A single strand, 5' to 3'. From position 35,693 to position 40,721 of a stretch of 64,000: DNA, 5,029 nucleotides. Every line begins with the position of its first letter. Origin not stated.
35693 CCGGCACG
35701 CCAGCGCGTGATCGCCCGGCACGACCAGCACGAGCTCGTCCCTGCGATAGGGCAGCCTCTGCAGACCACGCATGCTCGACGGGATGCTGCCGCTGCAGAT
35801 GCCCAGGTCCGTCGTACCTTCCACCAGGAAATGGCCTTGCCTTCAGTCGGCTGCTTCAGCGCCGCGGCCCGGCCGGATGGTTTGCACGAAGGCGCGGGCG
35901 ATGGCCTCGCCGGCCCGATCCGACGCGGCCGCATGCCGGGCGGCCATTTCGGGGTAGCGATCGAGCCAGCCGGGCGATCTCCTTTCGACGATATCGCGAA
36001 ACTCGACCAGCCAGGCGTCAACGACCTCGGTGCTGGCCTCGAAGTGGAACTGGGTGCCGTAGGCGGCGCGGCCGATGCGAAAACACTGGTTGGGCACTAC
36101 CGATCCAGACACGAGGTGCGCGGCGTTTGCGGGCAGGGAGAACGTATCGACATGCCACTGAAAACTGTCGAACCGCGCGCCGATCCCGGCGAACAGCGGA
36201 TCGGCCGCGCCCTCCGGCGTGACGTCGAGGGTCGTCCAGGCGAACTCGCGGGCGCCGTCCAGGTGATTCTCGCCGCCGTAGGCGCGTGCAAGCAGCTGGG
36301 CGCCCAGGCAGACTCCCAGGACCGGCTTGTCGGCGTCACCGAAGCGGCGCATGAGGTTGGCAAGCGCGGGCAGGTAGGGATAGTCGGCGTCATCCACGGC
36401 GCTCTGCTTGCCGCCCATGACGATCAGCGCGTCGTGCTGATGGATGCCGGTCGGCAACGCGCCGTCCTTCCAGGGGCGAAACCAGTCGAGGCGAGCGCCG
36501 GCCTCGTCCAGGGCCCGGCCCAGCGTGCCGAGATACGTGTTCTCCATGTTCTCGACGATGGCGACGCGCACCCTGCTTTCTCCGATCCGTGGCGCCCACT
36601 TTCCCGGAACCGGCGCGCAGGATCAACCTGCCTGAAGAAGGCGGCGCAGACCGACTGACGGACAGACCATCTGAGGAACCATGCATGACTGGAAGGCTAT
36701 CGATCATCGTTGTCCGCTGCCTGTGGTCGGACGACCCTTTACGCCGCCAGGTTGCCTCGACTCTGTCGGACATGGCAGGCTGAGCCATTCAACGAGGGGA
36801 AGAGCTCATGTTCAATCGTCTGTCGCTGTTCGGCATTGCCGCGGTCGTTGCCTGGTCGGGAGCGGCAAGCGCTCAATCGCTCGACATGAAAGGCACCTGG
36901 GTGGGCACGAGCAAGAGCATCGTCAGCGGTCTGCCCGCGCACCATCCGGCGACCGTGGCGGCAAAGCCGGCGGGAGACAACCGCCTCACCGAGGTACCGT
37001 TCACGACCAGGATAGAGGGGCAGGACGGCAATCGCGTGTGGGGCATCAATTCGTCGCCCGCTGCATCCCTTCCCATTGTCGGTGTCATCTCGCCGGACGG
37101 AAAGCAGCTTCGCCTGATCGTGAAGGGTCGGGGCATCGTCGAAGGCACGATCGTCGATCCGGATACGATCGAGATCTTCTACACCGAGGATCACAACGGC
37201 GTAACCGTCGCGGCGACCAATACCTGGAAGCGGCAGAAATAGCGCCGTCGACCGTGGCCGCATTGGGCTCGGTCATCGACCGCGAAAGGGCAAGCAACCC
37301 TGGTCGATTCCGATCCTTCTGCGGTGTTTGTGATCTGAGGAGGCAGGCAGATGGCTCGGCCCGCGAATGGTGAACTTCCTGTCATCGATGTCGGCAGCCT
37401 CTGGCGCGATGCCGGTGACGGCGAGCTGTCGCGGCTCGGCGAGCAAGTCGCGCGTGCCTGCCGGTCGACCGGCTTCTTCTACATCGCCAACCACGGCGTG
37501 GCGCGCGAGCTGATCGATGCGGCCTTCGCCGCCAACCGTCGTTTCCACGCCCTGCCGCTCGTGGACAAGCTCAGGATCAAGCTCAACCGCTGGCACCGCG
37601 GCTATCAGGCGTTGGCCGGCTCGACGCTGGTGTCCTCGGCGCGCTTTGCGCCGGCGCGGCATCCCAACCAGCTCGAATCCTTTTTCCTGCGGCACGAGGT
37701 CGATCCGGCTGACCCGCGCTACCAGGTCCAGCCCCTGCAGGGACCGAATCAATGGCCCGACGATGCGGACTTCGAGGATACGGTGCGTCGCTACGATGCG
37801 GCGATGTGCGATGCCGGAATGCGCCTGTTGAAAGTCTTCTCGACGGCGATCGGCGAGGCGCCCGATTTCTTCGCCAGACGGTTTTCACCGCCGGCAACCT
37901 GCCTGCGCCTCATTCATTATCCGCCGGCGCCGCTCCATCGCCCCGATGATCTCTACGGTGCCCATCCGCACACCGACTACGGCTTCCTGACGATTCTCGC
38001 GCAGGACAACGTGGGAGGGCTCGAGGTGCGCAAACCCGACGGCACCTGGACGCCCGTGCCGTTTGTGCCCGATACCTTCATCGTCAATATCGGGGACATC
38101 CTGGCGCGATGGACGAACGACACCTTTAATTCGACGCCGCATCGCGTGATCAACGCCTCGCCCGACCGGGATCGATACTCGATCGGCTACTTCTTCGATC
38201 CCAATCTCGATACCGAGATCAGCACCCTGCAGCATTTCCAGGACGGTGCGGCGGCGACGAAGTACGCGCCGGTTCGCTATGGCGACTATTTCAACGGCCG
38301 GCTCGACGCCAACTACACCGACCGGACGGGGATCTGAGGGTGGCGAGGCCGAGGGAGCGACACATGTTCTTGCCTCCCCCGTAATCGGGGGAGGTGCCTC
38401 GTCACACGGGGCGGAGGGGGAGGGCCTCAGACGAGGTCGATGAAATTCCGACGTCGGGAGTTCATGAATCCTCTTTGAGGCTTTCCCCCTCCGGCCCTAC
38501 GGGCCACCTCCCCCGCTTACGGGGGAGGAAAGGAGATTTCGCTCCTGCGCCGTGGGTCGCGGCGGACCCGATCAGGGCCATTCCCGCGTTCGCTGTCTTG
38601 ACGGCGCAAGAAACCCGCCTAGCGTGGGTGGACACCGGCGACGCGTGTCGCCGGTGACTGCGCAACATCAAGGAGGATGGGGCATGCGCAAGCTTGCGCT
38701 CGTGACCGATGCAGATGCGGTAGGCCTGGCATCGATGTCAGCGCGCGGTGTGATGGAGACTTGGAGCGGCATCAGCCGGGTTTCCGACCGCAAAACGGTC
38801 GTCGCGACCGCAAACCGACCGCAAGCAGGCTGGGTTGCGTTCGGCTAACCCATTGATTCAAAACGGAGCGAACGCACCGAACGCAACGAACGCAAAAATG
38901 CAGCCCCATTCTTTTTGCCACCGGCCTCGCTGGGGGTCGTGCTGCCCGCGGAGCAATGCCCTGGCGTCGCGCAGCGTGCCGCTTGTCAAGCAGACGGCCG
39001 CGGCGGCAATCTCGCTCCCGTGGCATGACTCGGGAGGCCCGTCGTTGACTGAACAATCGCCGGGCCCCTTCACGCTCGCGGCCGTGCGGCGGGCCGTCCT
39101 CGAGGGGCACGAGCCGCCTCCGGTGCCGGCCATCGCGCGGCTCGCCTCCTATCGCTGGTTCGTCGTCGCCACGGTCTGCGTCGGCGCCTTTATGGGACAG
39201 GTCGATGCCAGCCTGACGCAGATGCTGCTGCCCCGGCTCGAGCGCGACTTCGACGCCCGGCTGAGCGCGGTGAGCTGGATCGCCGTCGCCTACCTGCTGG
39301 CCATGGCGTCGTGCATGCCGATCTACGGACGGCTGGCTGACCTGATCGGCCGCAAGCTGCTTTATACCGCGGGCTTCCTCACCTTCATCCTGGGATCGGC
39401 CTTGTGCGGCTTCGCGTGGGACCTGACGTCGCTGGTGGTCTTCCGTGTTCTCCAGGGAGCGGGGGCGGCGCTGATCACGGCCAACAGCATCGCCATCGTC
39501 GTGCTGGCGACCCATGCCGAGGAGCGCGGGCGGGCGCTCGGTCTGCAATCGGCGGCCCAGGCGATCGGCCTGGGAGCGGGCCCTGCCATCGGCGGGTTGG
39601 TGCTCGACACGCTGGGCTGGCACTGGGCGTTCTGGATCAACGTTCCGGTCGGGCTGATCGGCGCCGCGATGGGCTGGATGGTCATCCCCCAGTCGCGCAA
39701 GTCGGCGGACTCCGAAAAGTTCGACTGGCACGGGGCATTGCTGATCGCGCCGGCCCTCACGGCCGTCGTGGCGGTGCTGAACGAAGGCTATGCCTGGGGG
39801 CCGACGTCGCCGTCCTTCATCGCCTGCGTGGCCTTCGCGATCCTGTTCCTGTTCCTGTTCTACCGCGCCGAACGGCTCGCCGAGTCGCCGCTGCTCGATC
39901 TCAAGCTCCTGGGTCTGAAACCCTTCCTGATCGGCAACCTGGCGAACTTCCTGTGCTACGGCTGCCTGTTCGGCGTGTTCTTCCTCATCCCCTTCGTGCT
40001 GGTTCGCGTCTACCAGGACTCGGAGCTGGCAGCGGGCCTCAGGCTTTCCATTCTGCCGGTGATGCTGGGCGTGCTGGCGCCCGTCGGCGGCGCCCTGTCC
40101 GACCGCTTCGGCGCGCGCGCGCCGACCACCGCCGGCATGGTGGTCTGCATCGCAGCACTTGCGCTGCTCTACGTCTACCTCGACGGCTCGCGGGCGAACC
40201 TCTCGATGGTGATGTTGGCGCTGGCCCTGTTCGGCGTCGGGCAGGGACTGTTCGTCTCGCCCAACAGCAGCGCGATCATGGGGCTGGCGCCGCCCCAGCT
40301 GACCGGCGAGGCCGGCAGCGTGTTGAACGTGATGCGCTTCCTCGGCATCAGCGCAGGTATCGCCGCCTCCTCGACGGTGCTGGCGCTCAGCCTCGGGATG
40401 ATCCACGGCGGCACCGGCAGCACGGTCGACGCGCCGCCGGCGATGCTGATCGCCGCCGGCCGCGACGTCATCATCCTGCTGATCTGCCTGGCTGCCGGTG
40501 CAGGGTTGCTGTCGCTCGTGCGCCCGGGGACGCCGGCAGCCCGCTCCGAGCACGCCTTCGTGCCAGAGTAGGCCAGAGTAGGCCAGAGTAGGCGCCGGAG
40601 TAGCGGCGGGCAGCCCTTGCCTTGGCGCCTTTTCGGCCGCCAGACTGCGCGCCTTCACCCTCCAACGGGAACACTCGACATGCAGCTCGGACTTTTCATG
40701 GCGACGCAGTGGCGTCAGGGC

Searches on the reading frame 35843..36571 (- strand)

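Call 15: search_protein_families(library=pfam, proteins=[window:35843-36571:-], max_evalue=0.001)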
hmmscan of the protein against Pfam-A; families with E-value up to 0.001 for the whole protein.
window:35843-36571:- (242 aa): 4 families
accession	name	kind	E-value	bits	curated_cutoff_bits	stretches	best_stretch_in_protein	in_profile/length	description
PF00117.34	GATase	-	1.3e-12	48.2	22.8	1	14-183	10-177/190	Glutamine amidotransferase class-I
PF07722.19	Peptidase_C26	-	5.3e-05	23.5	20.5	1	72-104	96-128/219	Peptidase C26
PF01965.30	DJ-1_PfpI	-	6.5e-05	23.2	26.6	1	45-97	61-110/165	DJ-1/PfpI family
PF07685.20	GATase_3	-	0.00037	20.6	27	1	35-108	33-102/196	CobB/CobQ-like glutamine amidotransferase domain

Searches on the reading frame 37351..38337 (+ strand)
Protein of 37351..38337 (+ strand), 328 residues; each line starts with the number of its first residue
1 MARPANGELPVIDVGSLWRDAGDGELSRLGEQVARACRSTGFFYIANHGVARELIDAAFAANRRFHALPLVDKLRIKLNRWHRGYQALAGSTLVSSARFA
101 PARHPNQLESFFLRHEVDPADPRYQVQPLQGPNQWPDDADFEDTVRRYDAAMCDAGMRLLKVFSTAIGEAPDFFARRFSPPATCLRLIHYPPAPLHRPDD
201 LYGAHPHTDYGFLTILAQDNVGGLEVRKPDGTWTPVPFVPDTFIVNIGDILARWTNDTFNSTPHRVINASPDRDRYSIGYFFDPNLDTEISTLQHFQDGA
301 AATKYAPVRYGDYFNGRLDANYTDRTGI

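Call 15: search_protein_families(library=pfam, proteins=[window:37351-38337:+], max_evalue=0.001)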
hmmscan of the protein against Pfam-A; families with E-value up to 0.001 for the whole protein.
window:37351-38337:+ (328 aa): 2 families
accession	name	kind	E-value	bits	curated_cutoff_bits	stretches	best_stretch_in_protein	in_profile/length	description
PF03171.26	2OG-FeII_Oxy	-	2.4e-27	95.6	23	1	183-284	3-101/101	2OG-Fe(II) oxygenase superfamily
PF14226.12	DIOX_N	-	2e-25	90.2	27.3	1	9-137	1-116/117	non-haem dioxygenase in morphine synthesis N-terminal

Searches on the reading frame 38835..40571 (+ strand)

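Call 15: search_protein_families(library=pfam, proteins=[window:38835-40571:+], max_evalue=0.001)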
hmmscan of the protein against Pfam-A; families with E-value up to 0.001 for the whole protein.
window:38835-40571:+ (578 aa): 2 families
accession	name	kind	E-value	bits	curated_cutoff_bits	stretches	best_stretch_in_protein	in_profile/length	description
PF07690.21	MFS_1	-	1e-54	186.2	33.4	1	115-508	2-346/347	Major Facilitator Superfamily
PF00083.30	Sugar_tr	-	4.5e-06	26.2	22.3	1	144-287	46-194/452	Sugar (and other) transporter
